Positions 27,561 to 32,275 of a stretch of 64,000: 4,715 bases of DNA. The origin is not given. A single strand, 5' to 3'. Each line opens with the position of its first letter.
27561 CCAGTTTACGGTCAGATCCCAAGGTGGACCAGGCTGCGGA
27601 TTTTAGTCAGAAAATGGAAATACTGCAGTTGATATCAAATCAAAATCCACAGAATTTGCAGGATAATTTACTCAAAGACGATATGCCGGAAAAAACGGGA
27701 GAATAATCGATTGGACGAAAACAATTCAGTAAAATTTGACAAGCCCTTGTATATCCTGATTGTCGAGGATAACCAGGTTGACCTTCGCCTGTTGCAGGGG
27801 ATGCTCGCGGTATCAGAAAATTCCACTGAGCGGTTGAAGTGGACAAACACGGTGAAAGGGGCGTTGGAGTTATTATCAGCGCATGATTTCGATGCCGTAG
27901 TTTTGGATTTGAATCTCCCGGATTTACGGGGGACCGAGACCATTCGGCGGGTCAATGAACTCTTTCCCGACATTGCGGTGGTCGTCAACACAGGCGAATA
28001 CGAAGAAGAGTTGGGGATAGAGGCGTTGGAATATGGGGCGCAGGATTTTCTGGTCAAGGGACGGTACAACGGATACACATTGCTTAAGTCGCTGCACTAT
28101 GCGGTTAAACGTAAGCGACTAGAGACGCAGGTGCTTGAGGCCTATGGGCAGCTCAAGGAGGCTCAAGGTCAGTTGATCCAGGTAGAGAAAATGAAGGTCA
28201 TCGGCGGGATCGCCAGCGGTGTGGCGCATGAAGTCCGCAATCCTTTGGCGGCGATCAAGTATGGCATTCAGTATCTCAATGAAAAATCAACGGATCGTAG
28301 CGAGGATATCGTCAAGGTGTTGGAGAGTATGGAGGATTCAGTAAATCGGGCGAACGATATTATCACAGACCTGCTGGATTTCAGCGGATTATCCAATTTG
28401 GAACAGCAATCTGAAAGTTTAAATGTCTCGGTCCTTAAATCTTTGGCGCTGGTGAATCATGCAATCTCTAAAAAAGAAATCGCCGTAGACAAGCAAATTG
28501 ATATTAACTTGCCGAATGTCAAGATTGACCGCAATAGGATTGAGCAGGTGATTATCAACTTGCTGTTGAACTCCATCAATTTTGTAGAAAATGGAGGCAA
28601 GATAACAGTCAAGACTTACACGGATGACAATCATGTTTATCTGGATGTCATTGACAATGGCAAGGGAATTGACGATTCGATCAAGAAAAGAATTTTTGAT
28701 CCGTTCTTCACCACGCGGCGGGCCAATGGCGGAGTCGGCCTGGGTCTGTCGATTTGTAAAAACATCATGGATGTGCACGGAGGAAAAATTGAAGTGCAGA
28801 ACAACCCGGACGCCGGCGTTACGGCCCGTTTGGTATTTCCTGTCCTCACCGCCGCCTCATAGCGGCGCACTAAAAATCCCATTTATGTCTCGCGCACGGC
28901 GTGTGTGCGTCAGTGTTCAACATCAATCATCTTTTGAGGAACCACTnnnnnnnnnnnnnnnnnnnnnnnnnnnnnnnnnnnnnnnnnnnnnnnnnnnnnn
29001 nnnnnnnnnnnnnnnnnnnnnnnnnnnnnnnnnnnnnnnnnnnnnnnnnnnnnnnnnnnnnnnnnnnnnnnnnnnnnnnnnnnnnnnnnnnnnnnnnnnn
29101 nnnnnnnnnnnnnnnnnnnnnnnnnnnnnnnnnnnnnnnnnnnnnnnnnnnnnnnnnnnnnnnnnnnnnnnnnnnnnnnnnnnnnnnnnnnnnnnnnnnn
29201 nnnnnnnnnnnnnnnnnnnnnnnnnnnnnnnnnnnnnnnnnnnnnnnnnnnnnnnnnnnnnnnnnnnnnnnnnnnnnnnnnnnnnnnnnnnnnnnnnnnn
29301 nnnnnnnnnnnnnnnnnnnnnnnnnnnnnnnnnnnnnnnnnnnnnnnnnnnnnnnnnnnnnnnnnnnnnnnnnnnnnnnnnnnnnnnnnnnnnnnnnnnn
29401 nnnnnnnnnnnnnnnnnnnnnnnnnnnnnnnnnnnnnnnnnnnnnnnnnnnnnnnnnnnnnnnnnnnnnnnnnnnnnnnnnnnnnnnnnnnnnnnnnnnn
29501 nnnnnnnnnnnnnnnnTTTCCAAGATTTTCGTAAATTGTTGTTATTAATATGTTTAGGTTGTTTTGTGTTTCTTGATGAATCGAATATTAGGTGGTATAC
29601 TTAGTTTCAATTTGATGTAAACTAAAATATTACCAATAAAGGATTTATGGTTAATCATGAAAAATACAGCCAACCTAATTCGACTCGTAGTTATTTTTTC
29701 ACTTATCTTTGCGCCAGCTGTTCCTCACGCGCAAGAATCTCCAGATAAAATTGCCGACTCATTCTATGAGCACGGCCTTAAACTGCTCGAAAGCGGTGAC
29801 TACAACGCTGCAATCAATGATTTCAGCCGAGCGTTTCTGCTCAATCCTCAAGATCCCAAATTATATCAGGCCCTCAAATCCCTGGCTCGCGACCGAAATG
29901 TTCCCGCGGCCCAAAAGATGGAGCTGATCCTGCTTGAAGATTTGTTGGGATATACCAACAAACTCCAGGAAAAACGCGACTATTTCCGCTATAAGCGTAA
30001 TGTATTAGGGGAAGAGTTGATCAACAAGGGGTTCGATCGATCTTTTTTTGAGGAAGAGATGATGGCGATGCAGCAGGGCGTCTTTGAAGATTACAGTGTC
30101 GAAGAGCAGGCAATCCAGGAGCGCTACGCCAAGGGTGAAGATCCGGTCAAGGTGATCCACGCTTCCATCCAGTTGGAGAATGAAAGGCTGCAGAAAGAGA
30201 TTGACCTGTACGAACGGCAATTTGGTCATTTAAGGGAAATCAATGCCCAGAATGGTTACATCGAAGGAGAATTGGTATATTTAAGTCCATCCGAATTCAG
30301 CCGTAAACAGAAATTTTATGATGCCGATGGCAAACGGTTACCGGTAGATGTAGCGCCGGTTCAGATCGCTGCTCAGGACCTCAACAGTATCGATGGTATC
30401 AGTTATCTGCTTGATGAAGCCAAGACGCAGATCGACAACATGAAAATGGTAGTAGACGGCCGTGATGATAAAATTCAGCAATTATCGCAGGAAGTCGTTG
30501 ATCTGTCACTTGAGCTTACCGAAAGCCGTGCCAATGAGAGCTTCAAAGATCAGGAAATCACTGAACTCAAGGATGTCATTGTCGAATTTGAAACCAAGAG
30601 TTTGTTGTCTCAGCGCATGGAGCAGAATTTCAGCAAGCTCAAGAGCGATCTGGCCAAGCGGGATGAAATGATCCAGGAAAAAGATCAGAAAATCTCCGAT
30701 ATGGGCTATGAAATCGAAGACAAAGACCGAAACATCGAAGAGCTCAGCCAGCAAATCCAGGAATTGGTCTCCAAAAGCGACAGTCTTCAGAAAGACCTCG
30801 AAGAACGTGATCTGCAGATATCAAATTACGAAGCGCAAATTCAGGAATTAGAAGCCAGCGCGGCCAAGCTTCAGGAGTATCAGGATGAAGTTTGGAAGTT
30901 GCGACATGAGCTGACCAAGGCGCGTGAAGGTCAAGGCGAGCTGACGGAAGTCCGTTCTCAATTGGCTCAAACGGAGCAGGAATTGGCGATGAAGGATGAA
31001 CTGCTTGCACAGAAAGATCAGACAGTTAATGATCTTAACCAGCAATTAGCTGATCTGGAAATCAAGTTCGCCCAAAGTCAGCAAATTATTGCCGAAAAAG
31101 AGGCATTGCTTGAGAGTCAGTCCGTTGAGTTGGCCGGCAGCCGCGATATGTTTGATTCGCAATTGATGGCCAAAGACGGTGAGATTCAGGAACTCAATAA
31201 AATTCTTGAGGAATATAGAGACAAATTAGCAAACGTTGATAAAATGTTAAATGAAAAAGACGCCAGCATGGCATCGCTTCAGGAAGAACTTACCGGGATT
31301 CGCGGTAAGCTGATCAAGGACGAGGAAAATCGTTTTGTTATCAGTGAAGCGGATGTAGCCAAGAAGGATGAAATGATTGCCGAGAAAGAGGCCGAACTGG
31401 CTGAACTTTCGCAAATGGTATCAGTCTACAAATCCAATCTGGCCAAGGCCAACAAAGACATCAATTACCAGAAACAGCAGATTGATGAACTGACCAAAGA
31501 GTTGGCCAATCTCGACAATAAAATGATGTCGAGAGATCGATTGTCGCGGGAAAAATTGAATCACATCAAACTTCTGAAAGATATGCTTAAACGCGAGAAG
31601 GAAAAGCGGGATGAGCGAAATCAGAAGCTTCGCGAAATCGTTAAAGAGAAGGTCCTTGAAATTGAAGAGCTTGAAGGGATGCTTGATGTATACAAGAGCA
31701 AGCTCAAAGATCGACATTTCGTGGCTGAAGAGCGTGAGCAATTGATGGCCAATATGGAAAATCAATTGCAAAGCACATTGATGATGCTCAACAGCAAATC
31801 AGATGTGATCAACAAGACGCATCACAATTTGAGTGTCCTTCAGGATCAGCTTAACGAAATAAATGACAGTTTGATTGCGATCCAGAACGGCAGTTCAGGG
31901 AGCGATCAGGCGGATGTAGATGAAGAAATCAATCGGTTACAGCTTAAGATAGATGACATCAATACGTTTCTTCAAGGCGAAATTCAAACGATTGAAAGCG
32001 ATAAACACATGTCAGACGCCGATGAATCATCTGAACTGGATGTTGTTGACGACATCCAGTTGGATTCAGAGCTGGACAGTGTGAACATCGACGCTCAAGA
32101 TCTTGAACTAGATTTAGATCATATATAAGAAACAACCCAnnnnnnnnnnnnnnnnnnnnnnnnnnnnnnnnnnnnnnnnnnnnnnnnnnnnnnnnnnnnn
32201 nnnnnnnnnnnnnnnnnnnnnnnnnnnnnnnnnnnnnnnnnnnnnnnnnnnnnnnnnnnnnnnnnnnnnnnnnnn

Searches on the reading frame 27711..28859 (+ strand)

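Call 53: search_protein_families(library=pfam, proteins=[window:27711-28859:+], max_evalue=0.00001)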
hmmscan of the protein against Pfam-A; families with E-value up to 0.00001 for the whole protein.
window:27711-28859:+ (383 aa): 3 families
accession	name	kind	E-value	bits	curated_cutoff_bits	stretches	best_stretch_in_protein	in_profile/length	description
PF02518.31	HATPase_c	-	1.7e-26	93.2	26.4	1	273-378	2-109/111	Histidine kinase-, DNA gyrase B-, and HSP90-like ATPase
PF00072.30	Response_reg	-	4.4e-19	69.1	30.2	1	15-116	1-99/111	Response regulator receiver domain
PF00512.31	HisKA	-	1.9e-12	47.5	26.9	1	168-225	6-61/66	His Kinase A (phospho-acceptor) domain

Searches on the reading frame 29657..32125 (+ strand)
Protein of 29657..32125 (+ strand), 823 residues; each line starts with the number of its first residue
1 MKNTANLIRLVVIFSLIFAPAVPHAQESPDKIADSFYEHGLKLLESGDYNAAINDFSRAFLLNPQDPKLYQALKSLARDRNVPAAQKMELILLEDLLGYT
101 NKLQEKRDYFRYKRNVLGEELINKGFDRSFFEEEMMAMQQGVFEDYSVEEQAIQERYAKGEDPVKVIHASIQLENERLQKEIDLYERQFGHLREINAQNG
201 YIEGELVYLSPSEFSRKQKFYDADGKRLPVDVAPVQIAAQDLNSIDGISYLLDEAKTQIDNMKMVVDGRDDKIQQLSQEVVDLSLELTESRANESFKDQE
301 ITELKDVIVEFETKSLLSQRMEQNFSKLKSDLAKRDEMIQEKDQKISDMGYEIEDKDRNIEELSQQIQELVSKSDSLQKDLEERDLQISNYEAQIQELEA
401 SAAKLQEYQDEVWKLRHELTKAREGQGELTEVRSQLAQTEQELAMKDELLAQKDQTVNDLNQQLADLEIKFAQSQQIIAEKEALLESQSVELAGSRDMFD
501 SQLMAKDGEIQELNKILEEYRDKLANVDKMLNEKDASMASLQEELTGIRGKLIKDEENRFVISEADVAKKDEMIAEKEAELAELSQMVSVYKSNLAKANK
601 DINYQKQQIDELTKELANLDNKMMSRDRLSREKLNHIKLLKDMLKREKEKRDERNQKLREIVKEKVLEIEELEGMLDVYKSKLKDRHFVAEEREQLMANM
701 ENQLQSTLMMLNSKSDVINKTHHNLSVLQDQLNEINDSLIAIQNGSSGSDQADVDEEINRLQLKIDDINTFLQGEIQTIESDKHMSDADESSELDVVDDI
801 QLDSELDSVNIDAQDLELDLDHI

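Call 53: search_protein_families(library=pfam, proteins=[window:29657-32125:+], max_evalue=0.00001)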
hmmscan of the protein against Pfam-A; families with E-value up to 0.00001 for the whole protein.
window:29657-32125:+ (823 aa): 1 family
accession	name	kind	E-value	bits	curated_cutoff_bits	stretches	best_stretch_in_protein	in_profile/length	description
PF08614.16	ATG16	-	4.6e-08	33.9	33.7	0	401-492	72-160/200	Autophagy protein 16 (ATG16)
